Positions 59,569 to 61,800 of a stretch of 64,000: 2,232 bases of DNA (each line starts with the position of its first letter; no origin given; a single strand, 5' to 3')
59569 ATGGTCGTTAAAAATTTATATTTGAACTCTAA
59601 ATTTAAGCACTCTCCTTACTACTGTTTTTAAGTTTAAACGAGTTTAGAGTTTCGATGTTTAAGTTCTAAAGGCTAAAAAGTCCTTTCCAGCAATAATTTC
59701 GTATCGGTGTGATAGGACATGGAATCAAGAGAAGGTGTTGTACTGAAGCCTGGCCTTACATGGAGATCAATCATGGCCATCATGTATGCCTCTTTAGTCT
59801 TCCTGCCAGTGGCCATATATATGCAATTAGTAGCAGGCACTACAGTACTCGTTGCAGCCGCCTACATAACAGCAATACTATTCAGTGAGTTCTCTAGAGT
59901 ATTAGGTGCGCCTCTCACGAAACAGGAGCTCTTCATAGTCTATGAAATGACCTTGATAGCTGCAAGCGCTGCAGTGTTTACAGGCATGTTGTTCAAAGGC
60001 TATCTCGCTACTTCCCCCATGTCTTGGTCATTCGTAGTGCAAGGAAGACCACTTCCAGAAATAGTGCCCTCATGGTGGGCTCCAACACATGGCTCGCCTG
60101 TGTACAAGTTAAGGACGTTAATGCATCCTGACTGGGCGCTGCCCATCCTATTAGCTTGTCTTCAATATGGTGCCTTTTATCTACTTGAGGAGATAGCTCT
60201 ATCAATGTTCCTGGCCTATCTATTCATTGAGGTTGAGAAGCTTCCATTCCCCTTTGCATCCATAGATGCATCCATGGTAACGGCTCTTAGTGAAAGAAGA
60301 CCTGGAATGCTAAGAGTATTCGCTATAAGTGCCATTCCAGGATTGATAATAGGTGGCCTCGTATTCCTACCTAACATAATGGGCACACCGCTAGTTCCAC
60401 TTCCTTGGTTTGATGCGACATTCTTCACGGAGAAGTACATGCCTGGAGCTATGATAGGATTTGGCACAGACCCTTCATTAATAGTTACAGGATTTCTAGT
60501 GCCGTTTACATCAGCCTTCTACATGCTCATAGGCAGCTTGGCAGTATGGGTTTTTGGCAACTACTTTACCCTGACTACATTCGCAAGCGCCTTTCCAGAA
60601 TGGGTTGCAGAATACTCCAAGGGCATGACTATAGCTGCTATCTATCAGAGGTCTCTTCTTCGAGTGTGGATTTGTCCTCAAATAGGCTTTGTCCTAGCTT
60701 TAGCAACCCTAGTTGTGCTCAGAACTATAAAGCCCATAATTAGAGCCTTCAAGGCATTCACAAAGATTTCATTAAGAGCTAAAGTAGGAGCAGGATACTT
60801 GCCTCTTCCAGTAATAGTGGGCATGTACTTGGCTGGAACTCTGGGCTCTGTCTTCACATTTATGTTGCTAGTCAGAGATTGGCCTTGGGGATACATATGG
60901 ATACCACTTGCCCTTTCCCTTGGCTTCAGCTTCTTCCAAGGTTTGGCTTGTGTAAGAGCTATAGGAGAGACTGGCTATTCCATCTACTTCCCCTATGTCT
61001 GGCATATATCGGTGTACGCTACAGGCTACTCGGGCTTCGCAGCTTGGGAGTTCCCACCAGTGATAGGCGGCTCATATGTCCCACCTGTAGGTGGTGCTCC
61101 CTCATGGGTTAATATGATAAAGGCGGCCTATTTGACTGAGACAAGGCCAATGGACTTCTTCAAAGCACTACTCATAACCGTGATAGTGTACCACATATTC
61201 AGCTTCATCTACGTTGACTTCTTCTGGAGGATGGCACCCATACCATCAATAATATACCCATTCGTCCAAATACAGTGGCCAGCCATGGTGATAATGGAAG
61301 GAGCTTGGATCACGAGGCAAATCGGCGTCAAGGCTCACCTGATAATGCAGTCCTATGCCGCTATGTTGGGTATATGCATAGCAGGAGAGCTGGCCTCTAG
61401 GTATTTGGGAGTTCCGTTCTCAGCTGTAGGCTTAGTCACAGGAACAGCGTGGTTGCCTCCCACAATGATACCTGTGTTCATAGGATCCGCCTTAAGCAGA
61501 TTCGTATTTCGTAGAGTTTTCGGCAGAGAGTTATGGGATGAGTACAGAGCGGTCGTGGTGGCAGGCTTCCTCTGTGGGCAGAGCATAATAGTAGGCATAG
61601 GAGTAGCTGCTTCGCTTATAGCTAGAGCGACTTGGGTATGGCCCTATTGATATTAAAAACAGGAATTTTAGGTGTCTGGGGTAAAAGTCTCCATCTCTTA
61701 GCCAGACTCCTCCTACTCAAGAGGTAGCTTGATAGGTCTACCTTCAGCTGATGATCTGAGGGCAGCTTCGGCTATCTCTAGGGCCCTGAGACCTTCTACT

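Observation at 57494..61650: Divergent pair of paralogous 640-690 aa polytopic membrane proteins (OPT-like?) flanking the peptidase/FtsX gene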

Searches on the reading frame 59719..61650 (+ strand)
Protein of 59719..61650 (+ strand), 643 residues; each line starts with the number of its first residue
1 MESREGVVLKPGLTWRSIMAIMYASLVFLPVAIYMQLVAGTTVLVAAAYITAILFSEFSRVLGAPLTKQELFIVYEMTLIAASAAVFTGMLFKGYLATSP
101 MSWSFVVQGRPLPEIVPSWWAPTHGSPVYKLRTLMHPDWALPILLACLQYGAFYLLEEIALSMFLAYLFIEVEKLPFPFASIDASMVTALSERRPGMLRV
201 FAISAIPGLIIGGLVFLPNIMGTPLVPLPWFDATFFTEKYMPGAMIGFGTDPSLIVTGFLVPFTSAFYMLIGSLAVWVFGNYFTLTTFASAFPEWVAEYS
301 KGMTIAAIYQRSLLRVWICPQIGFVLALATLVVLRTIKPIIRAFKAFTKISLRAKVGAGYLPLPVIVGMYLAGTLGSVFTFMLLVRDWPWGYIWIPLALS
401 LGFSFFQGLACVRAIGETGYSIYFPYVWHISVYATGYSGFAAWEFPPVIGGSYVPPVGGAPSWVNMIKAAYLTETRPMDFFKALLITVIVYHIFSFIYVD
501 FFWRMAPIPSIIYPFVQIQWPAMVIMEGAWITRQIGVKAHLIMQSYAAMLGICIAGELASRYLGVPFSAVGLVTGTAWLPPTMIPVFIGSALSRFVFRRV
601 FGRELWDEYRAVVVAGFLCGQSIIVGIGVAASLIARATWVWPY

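Call 4: search_protein_families(library=pfam, proteins=[window:59719-61650:+], max_evalue=1)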
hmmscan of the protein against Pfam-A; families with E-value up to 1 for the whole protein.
window:59719-61650:+ (643 aa): 1 family
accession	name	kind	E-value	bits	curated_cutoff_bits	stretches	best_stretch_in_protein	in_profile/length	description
PF03169.20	OPT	-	7.3e-12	45.2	25.8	1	166-624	127-615/623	OPT oligopeptide transporter protein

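Call 5: search_protein_families(library=ncbifam, proteins=[window:59719-61650:+], max_evalue=1)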
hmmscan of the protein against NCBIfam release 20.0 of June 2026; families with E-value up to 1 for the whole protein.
window:59719-61650:+ (643 aa): 0 families

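Call 7: find_homologous_proteins(query=window:59719-61650:+)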
Query window:59719-61650:+ (643 aa): 68 proteins with E <= 0.001 among 8000 candidates.
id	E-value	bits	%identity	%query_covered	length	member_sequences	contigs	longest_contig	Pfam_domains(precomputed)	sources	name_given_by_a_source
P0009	0.0e+0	1420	100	100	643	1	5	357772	PF03169.21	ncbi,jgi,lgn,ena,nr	ncbi:MAG: hypothetical protein DRN15_02055 [Thermoprotei archaeon]|nr:MAG: hypothetical protein DRN1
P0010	5.2e-208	711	53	100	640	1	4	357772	-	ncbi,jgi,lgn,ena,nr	ncbi:MAG: hypothetical protein DRN15_05805 [Thermoprotei archaeon]|nr:MAG: hypothetical protein DRN1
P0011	5.9e-203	694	51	100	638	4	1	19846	-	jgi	-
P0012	1.3e-190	654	49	99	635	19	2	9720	-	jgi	jgi:hypothetical protein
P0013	9.9e-190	651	49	100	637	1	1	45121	-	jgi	-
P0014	3.4e-188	646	48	100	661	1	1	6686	-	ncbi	-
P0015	9.6e-188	644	49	99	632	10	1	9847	-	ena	-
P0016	1.6e-181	624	48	97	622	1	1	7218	-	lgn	-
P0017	1.5e-178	614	47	100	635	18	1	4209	-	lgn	-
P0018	1.1e-176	608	48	100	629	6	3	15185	-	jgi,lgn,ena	jgi:hypothetical protein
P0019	3.2e-176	606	49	99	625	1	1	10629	-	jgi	-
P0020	8.2e-176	605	47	100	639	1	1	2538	-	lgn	-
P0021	6.3e-174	598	45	100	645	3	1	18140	-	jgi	-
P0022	1.0e-172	594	47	100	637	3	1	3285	-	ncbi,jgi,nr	ncbi:MAG: hypothetical protein DRN06_07305 [Thermoprotei archaeon]|nr:MAG: hypothetical protein DRN0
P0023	1.9e-172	594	45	99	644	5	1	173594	-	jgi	-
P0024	5.0e-170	586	44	100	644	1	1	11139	PF03169.21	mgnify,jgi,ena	mgnify:CR=1 FL=1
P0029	2.4e-162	560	43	99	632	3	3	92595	PF03169.21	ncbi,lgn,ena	-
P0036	8.0e-153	529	42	99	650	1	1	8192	PF03169.21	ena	-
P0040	7.1e-152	526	41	99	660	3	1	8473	PF03169.21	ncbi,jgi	-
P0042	2.6e-148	514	42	100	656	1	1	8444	PF03169.21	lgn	-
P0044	1.5e-147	511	42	99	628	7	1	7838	PF03169.21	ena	-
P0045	7.7e-147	509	42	100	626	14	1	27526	PF03169.21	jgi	-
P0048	1.2e-143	498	41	100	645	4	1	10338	PF03169.21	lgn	-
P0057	3.2e-138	480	41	100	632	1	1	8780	PF03169.21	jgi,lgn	-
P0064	4.3e-122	427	38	95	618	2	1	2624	PF03169.21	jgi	jgi:hypothetical protein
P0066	6.5e-106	374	35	99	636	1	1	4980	PF03169.21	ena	-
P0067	2.0e-102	362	35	100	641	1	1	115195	-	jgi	-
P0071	2.9e-94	335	35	98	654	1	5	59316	PF03169.21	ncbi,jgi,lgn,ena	ncbi:MAG: hypothetical protein QXL85_06990 [Candidatus Bathyarchaeia archaeon]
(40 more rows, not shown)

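Call 11: search_solved_structures(query=A2, max_evalue=1)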
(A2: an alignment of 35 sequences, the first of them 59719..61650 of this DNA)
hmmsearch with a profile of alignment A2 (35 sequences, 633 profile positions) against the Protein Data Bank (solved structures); distinct sequences matched with E-value up to 1: 0.

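Call 16: find_encoding_contigs(protein=P0010, flank=8000, max_places=2)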
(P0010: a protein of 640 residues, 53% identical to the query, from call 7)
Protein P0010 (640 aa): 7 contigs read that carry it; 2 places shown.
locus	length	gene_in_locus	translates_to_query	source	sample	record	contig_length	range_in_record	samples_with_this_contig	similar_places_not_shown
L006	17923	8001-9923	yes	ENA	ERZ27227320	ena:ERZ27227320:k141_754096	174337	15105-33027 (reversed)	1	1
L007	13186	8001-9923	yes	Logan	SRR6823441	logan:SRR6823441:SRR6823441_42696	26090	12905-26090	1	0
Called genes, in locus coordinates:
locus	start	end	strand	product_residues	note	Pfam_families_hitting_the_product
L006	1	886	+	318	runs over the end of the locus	PF01368:DHH (weak)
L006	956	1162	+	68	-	-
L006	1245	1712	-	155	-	-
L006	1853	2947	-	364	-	PF01658:Inos-1-P_synth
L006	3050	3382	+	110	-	PF03551:PadR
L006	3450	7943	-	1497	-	PF04389:Peptidase_M28, PF02687:FtsX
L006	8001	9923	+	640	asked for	-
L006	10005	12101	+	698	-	PF20581:DUF6785, PF20580:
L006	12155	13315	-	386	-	PF00155:Aminotran_1_2, PF00266:Aminotran_5 (weak), PF01041:DegT_DnrJ_EryC1 (weak), PF01053:Cys_Met_Meta_PP (faint)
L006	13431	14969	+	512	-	PF07969:Amidohydro_3, PF01979:Amidohydro_1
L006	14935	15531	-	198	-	PF14478:DUF4430 (faint)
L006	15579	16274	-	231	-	-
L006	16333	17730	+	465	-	PF01078:Mg_chelatase (faint), PF02463:SMC_N (weak), PF13476:AAA_23 (faint), PF13481:AAA_25 (faint), PF00005:ABC_tran, PF13175:AAA_15 (faint), PF13191:AAA_16 (faint), PF00005:ABC_tran, +6 more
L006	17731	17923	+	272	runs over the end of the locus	PF02361:CbiQ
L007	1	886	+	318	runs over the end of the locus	PF01368:DHH (weak)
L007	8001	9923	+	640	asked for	-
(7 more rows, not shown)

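Call 17: find_encoding_contigs(protein=P0023, flank=8000, max_places=2)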
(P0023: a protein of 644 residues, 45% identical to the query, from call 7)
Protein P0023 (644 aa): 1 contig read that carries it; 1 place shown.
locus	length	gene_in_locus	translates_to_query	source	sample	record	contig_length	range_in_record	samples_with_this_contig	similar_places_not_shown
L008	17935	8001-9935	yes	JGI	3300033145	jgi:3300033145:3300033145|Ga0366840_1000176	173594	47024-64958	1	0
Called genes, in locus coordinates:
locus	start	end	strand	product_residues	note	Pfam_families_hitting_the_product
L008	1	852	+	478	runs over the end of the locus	PF01523:PmbA_TldD_1st, PF19290:PmbA_TldD_2nd, PF19289:PmbA_TldD_3rd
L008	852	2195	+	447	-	PF19290:PmbA_TldD_2nd (weak), PF19289:PmbA_TldD_3rd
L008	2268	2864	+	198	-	PF02223:Thymidylate_kin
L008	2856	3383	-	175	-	-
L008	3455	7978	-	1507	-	PF04389:Peptidase_M28, PF12704:MacB_PCD (weak), PF02687:FtsX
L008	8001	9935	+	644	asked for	-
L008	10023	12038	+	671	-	PF20581:DUF6785, PF20580:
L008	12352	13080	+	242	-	PF01048:PNP_UDP_1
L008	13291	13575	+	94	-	-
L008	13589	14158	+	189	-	-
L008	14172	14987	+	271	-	PF02361:CbiQ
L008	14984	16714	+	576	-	PF00931:NB-ARC (faint), PF13481:AAA_25 (faint), PF13555:AAA_29 (faint), PF00005:ABC_tran, PF01078:Mg_chelatase (faint), PF00005:ABC_tran, PF02463:SMC_N (weak), PF13304:AAA_21 (weak), +5 more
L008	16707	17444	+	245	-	PF01812:5-FTHF_cyc-lig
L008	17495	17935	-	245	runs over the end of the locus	PF02894:GFO_IDH_MocA_C, PF22725:GFO_IDH_MocA_C3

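Call 18: find_encoding_contigs(protein=P0067, flank=8000, max_places=2)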
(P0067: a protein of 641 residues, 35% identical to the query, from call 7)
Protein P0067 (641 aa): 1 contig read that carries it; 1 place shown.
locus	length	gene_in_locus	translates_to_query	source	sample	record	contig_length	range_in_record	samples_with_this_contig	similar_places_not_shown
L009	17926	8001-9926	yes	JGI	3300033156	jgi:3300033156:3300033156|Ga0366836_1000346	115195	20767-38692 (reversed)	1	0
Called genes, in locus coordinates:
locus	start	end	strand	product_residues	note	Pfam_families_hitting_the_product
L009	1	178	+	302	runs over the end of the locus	PF00296:Bac_luciferase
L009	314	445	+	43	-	-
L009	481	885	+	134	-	PF03848:TehB (weak), PF07021:MetW, PF13489:Methyltransf_23, PF13847:Methyltransf_31, PF08241:Methyltransf_11, PF08242:Methyltransf_12 (weak), PF13649:Methyltransf_25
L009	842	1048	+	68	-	-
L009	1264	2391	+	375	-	PF01208:URO-D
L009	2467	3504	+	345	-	PF01208:URO-D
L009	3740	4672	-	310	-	PF02445:NadA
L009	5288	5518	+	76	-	-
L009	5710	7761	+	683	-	PF20581:DUF6785, PF20580: (weak)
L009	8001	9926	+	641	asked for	-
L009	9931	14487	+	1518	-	PF04389:Peptidase_M28, PF02687:FtsX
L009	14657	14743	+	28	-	-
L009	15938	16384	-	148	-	PF01209:Ubie_methyltran, PF08241:Methyltransf_11, PF08242:Methyltransf_12, PF13489:Methyltransf_23, PF13649:Methyltransf_25, PF13847:Methyltransf_31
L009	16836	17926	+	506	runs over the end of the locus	PF23545:Zn_ribbon_HMPTM, PF04055:Radical_SAM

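Call 22: find_related_loci(query=A3, collection=genome_contigs, flank=10000)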
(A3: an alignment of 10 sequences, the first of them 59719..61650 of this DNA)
Query A3 (643 aa) in genome_contigs; peptide patterns used: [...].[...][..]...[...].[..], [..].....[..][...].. (x = any residue, [..] = any of these).
108 stretches matched a pattern; 86 encode a relative of the query (tblastn E <= 1e-3); the best 80 are kept; 79 distinct loci.
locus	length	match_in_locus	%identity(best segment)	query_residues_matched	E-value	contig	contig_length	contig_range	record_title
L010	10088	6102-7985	48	12-643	0e+0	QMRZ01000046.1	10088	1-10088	MAG: Thermoprotei archaeon isolate B17_G15 B17_Guay15_scaffold_01765, whole genome shotgun sequence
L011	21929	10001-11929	45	4-643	1e-179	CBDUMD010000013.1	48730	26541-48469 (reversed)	MAG TPA_asm: uncultured Thermoproteales archaeon isolate SRR6823441_binner23_Refined_173 genome assembly, contig: ERZ174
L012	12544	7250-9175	43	1-643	1e-166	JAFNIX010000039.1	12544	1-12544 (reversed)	MAG: Candidatus Brockarchaeota archaeon isolate DRTY-6.bins.80 NODE_39_length_12544_cov_0.756946, whole genome shotgun s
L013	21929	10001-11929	44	3-643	2e-166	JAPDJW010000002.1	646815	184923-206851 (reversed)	MAG: Thermoproteota archaeon isolate S9B7_HD70 c_000000000003, whole genome shotgun sequence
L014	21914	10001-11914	43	2-643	1e-165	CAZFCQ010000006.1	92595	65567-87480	MAG TPA_asm: uncultured Thermoprotei archaeon isolate binchicken_co184_167 genome assembly, contig: NODE_177_length_9259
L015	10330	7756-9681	43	1-643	9e-165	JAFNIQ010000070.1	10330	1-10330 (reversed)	MAG: Candidatus Brockarchaeota archaeon isolate GD2_1 GD2_1_scaffold_3354_curated, whole genome shotgun sequence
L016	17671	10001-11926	41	3-643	3e-161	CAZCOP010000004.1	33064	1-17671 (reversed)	MAG TPA_asm: uncultured Candidatus Bathyarchaeia archaeon isolate binchicken_co80_110 genome assembly, contig: NODE_222_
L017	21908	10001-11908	42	10-643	1e-160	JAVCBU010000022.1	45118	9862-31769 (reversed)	MAG: Thermoproteota archaeon isolate Kor1 Kor1_174, whole genome shotgun sequence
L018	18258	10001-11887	46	10-643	0e+0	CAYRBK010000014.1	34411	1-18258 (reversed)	MAG TPA_asm: uncultured Candidatus Bathyarchaeia archaeon isolate binchicken_co124_317 genome assembly, contig: NODE_391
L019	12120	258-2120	43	10-643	2e-152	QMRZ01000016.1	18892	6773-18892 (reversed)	MAG: Thermoprotei archaeon isolate B17_G15 B17_Guay15_scaffold_00397, whole genome shotgun sequence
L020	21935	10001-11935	41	10-643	2e-147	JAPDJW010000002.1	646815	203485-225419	MAG: Thermoproteota archaeon isolate S9B7_HD70 c_000000000003, whole genome shotgun sequence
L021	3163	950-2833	42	11-643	3e-154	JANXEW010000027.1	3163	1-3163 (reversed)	MAG: Thermofilaceae archaeon isolate SKYB99 NODE_27_length_3163_cov_15.913480, whole genome shotgun sequence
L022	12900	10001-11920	38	5-643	2e-145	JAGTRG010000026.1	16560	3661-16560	MAG: Candidatus Bathyarchaeota archaeon isolate JZ-2_2_bin_4.3.1 JZ-2_2_bin_4.3.1_NODE_26, whole genome shotgun sequence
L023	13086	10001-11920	38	5-643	2e-145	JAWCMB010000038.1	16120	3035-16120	MAG: Thermoproteota archaeon isolate JZ-2_201705_bins_26 JZ-2_201705_bins_26_scaffold_38, whole genome shotgun sequence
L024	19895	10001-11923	39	4-643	4e-145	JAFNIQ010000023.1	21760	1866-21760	MAG: Candidatus Brockarchaeota archaeon isolate GD2_1 GD2_1_scaffold_743_curated, whole genome shotgun sequence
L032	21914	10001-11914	40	1-643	7e-137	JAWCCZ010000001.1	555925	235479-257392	MAG: Thermofilaceae archaeon isolate JZ-1_201912_bins_31 JZ-1_201912_bins_31_scaffold_1, whole genome shotgun sequence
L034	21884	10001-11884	38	1-643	1e-134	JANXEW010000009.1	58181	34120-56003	MAG: Thermofilaceae archaeon isolate SKYB99 NODE_9_length_58181_cov_13.578050, whole genome shotgun sequence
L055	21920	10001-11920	34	1-643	2e-107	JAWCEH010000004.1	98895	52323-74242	MAG: Candidatus Bathyarchaeia archaeon isolate JZ-1_201912_bins_83 JZ-1_201912_bins_83_scaffold_4, whole genome shotgun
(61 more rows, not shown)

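Call 31: predict_structure(alignment_id=A2)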
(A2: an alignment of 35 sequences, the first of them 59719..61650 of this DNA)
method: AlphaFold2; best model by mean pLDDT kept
length: 643 residues; sequences in the alignment: 35
mean_pLDDT: 90.8   pTM: 0.91
mean pLDDT of the five models: 90.8, 89.2, 87.8, 87.7, 86.1
residues with pLDDT >= 90: 497; 70-90: 121; 50-70: 14; < 50: 11
segments of 3 or more residues with pLDDT < 50: 1-5, 638-643
pLDDT, mean of each block of 10 residues (from residue 1): 55 93 91 85 81 91 94 94 90 95 93 95 95 96 95 95 94 93 95 93 95 84 79 91 93 94 97 97 96 94 92 93 94 89 78 68 93 97 94 94 93 95 88 92 94 79 96 94 95 95 91 88 92 88 96 96 96 96 97 97 95 95 86 65 43
secondary structure, 60 per line:
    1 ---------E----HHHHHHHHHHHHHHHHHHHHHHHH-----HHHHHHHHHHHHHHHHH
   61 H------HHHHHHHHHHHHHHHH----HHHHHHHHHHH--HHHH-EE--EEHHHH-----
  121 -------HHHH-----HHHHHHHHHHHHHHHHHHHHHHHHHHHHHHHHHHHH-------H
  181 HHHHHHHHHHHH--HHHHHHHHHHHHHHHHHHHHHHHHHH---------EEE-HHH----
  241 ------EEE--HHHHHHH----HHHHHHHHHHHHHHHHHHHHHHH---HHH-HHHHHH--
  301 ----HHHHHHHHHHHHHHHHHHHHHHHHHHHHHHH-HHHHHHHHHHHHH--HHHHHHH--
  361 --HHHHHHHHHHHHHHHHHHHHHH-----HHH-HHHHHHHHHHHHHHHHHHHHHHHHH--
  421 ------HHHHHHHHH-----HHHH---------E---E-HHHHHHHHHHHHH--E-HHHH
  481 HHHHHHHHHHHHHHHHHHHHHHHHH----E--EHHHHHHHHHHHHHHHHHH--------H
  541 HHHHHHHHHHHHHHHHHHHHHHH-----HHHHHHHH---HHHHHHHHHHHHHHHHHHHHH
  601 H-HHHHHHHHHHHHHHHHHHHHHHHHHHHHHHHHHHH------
elements in order: H15-38 H44-61 H68-83 H88-98 H101-104 H112-115 H128-131 H137-172 H180-192 H195-220 E230-232 E247-249 H252-258 H263-285 H293-298 H305-335 H337-349 H352-358 H363-384 H394-418 H427-435 H441-444 H460-472 H477-505 H514-531 H540-563 H569-576 H580-601 H603-637

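Call 34: fold_search(model_id=the predicted structure, library=pdb)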
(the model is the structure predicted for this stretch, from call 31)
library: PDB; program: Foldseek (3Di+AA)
matches with E <= 10: 260; with E <= 0.001: 2
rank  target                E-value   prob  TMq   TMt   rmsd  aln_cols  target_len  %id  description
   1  7wst_A                3.5e-11  1.00  0.65  0.69   6.3       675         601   15  Cryo-EM structure of the barley Yellow stripe 1 transporter in complex with Fe(III)-DMA (released 2022-11-30)
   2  7wsr_A                1.2e-10  1.00  0.68  0.72   5.9       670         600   15  Cryo-EM structure of the barley Yellow stripe 1 transporter (released 2022-11-30)
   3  9gkk_A                1.3e-01  0.14  0.12  0.15  23.8       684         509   10  BetP heterotrimeric complex (released 2025-09-10)
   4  8sgw_C                1.8e-01  0.08  0.09  0.09  28.9       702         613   13  Pendrin in complex with chloride (released 2024-02-07)
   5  9vrc                  2.2e-01  0.06  0.09  0.08  31.4       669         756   12  Cryo-EM structure of Oryza sativa multidrug resistance protein 5 (MRP5) (released 2026-04-01)
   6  8b37_A                2.5e-01  0.06  0.09  0.09  27.5       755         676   13  Crystal structure of Pyrobaculum aerophilum potassium-independent proton pumping membrane integral pyrophosphatase in  (released 2024-01-17)
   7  8a6l_B                2.7e-01  0.08  0.08  0.11  25.9       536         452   11  Human 4F2hc-LAT2 heterodimeric amino acid transporter in complex with anticalin D11vs (released 2022-11-09)
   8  8jni_A                3.5e-01  0.08  0.11  0.13  26.7       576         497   13  Structure of AE2 in complex with PIP2 (released 2024-02-07)
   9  6yu6_B                4.0e-01  0.07  0.09  0.12  23.6       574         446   15  Crystal structure of MhsT in complex with L-leucine (released 2020-07-15)
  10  8zpb_A                4.1e-01  0.08  0.11  0.12  25.9       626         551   10  Cryo-EM structure of human norepinephrine transporter NET bound with norepinephrine in an occluded state at a resoluti (released 2024-09-11)
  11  8zxk_B                4.7e-01  0.08  0.11  0.13  26.5       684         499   12  Cryo-EM structure of trimethylamine transporter TmaT binding with TMA (released 2024-11-06)
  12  8pm6                  4.7e-01  0.06  0.11  0.09  32.2       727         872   12  Human bile salt export pump (BSEP) in complex with inhibitor GBM in nanodiscs (released 2023-11-22)
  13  5xat_B                4.9e-01  0.08  0.11  0.14  23.4       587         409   13  Structural insights into the elevator-like mechanism of the sodium/citrate symporter CitS (released 2017-06-14)
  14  7tak_B                4.9e-01  0.08  0.11  0.15  25.8       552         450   11  Structure of a NAT transporter (released 2023-01-25)
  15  7y7y                  5.7e-01  0.06  0.11  0.12  26.6       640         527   13  Cryo-EM structure of human GABA transporter GAT1 bound with nipecotic acid in NaCl solution in an inward-occluded state  (released 2023-04-26)
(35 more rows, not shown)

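Call 51: search_solved_structures(query=A2, max_evalue=10, show_alignments=2)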
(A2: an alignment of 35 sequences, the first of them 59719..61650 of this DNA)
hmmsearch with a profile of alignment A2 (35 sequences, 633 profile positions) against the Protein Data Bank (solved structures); distinct sequences matched with E-value up to 10: 0.

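Call 67: search_protein_representatives(alignment_id=A2)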
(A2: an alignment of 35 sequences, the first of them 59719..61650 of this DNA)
Query: 35 sequences, 633 profile positions. Proteins with E-value up to 0.001 (for the whole library): 890; up to 1e-10: 554; up to 1e-30: 327. The best 150 are listed.
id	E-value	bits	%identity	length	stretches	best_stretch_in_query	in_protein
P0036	9.8e-253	857.0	-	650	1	4-633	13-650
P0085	1.9e-249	846.1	-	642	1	4-633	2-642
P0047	2.4e-243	826.0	-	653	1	5-633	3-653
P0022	6.4e-242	821.3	-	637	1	4-633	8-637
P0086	1.7e-232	790.2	-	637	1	5-633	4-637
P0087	1.9e-228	776.8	-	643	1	5-633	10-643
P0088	9.2e-228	774.5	-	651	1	6-633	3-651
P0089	3.8e-225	765.8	-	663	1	3-633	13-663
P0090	1.1e-214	731.3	-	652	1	6-633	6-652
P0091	4.4e-214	729.3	-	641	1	7-633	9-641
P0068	2.2e-213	727.0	-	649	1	4-633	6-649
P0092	1.3e-211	721.1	-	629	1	6-633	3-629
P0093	7.4e-211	718.6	-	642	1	6-633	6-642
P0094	7.6e-211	718.6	-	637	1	4-633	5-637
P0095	5.4e-210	715.8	-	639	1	10-633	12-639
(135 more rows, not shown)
